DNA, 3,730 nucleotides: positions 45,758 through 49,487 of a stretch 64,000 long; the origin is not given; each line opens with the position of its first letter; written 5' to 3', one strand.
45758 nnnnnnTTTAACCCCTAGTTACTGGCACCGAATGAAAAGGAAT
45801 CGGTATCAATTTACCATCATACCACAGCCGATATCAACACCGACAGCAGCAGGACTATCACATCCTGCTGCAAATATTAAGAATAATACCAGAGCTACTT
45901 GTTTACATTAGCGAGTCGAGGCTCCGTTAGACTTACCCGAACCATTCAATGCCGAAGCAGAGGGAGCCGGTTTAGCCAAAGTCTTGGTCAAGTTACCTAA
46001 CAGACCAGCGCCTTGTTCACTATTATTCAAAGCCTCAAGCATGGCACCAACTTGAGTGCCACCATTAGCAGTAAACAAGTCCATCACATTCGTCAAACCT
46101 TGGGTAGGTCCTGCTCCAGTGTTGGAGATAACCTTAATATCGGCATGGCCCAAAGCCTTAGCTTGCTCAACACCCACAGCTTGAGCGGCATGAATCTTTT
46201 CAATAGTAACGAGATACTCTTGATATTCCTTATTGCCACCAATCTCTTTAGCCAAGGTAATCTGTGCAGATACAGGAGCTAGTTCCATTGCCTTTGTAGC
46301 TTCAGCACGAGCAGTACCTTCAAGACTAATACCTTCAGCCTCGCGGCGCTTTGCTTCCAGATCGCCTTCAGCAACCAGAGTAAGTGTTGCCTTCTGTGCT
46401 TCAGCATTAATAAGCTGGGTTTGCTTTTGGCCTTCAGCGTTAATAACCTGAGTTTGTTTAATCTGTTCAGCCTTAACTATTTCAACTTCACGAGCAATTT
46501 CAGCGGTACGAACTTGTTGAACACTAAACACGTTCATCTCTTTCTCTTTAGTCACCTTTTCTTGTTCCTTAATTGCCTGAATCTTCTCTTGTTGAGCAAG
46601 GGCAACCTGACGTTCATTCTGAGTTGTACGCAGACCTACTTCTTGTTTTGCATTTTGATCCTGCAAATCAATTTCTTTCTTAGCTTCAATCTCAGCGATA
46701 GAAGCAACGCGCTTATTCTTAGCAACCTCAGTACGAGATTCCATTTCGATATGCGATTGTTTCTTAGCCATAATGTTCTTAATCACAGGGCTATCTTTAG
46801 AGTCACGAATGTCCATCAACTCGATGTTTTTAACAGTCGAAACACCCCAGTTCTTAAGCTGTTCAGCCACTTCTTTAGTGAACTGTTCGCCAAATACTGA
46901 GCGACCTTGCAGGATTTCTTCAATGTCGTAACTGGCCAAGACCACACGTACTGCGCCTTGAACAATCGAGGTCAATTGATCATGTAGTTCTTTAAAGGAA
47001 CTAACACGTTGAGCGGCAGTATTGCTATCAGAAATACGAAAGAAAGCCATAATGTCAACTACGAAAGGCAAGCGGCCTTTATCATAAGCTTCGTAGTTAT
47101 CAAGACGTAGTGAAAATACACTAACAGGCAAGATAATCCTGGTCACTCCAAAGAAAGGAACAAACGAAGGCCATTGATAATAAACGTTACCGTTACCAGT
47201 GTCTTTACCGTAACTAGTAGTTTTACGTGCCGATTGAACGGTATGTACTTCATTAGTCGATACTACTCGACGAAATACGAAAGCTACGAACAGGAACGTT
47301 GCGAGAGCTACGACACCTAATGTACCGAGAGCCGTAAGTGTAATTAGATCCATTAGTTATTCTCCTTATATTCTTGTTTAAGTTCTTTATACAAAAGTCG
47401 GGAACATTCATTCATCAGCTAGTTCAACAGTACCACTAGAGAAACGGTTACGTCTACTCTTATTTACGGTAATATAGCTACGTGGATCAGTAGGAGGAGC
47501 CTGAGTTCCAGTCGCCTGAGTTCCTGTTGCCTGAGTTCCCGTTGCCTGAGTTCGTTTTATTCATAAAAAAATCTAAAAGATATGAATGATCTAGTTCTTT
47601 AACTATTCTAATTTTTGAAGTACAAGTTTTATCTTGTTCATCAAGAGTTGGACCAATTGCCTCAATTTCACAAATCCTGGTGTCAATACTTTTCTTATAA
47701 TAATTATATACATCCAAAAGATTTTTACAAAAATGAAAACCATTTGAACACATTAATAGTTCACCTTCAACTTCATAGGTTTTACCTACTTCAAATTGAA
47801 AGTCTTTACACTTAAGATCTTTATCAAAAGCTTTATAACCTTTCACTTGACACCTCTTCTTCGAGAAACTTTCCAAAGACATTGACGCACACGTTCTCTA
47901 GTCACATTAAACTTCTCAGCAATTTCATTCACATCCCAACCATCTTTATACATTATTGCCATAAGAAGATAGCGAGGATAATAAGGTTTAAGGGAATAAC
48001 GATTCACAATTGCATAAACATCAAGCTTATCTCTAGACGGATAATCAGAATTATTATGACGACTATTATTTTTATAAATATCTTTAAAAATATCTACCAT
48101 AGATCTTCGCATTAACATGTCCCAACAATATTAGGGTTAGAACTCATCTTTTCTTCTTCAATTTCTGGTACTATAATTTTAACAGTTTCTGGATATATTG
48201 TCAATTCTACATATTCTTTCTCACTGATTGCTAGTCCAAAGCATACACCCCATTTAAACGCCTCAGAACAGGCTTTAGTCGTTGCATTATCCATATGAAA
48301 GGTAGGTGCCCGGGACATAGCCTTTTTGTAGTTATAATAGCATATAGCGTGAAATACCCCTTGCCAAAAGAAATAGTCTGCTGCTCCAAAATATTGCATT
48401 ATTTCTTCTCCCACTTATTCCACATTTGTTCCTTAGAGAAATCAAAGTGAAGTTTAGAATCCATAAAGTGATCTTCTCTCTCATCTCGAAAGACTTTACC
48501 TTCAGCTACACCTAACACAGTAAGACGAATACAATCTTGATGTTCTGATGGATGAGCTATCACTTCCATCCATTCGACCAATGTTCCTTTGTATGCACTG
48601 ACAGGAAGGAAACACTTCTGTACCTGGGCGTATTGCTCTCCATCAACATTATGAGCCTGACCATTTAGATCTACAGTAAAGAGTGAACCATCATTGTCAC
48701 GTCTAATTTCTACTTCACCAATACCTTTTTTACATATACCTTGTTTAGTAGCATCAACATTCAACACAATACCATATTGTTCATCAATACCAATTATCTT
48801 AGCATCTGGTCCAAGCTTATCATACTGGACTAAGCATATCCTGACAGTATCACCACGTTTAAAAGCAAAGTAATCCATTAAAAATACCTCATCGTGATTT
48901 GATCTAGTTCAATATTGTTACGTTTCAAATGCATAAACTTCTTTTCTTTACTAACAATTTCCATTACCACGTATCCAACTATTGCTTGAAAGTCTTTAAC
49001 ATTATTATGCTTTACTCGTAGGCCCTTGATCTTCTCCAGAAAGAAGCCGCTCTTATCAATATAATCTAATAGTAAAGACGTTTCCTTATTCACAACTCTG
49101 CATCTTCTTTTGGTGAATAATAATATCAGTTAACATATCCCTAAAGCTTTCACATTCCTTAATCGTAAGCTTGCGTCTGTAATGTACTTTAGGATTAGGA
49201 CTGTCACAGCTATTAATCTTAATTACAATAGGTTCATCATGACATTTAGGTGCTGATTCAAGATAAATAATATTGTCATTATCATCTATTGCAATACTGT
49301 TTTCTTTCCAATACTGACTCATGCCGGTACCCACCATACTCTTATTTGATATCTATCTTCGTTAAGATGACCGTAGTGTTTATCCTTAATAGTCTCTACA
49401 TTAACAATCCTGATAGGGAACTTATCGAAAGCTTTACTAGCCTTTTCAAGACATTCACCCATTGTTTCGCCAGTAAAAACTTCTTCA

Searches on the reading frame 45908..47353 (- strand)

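Call 16: search_protein_families(library=phrogs, proteins=[window:45908-47353:-], max_evalue=0.00001)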
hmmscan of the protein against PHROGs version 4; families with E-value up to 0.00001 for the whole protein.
window:45908-47353:- (481 aa): 0 families

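Call 77: search_protein_families(library=pfam, proteins=[window:45908-47353:-], max_evalue=0.05)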
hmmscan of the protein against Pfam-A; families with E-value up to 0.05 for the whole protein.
window:45908-47353:- (481 aa): 1 family
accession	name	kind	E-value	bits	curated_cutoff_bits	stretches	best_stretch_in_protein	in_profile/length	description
PF01145.31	Band_7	-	9.5e-20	71.8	23.6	1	48-213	14-174/176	SPFH domain / Band 7 family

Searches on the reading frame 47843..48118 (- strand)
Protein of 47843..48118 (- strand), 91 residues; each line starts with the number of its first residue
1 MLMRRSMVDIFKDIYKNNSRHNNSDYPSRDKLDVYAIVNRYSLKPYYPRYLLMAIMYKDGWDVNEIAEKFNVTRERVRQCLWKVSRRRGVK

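Call 77: search_protein_families(library=pfam, proteins=[window:47843-48118:-], max_evalue=0.05)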
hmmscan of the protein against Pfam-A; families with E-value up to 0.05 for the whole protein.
window:47843-48118:- (91 aa): 7 families
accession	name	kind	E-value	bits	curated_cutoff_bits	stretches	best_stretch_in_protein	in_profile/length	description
PF04545.22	Sigma70_r4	-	0.00014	21.8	24.1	1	57-80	17-40/50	Sigma-70, region 4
PF04297.20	UPF0122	-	0.0015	19.2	22.7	1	53-85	26-58/101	Putative helix-turn-helix protein, YlxM / p13 like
PF04255.20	DUF433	-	0.0019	18.4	23.6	1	56-81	27-53/56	Protein of unknown function (DUF433)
PF02796.21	HTH_7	-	0.003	18.1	23.8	1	50-75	11-36/45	Helix-turn-helix domain of resolvase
PF13518.12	HTH_28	-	0.0052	17.3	25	1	56-79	8-31/52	Helix-turn-helix domain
PF13384.12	HTH_23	-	0.0081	16.4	24.6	1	52-79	9-36/50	Homeodomain-like domain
PF21147.3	AMPK_alpha_AID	-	0.019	15.2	27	1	63-83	6-26/46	AMP-activated protein kinase, alpha subunit, autoinhibitory domain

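Call 111: search_solved_structures(query=window:47843-48118:-, max_evalue=1, show_alignments=1)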
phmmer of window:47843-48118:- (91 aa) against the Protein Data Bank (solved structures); distinct sequences matched with E-value up to 1: 6.
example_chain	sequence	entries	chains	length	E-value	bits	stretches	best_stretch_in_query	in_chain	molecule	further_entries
1tty_A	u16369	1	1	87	0.1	16.2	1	55-87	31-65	RNA polymerase sigma factor rpoD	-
2p7v_B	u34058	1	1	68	0.21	15.2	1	58-87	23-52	RNA polymerase sigma factor rpoD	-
1tlh_B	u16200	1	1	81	0.29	14.8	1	58-87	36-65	RNA polymerase sigma factor rpoD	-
9j88_B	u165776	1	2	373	0.32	14.6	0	44-72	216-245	Serine proteinase inhibitor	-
3t72_o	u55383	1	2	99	0.44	14.2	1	58-87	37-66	RNA polymerase sigma factor rpoD, DNA-directed RNA polymerase subunit beta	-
8gzg_F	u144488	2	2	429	0.79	13.4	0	63-86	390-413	RNA polymerase sigma factor SigA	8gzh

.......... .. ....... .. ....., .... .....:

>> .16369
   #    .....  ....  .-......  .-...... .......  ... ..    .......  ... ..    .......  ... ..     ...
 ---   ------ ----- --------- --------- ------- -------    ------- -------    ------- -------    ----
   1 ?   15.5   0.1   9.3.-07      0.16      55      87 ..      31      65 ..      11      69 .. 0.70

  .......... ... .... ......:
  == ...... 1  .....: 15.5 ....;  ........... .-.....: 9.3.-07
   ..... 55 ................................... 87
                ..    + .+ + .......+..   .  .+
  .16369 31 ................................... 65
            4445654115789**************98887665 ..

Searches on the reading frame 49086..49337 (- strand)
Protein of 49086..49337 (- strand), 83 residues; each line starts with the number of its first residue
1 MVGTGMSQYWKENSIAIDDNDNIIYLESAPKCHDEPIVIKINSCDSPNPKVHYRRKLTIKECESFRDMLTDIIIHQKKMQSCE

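Call 77: search_protein_families(library=pfam, proteins=[window:49086-49337:-], max_evalue=0.05)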
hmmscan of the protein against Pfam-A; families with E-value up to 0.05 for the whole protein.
window:49086-49337:- (83 aa): 1 family
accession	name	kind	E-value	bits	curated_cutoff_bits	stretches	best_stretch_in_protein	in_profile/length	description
PF04490.17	Pox_T4_C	-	0.042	14.5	25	0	20-57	26-60/146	Poxvirus T4 protein, C terminus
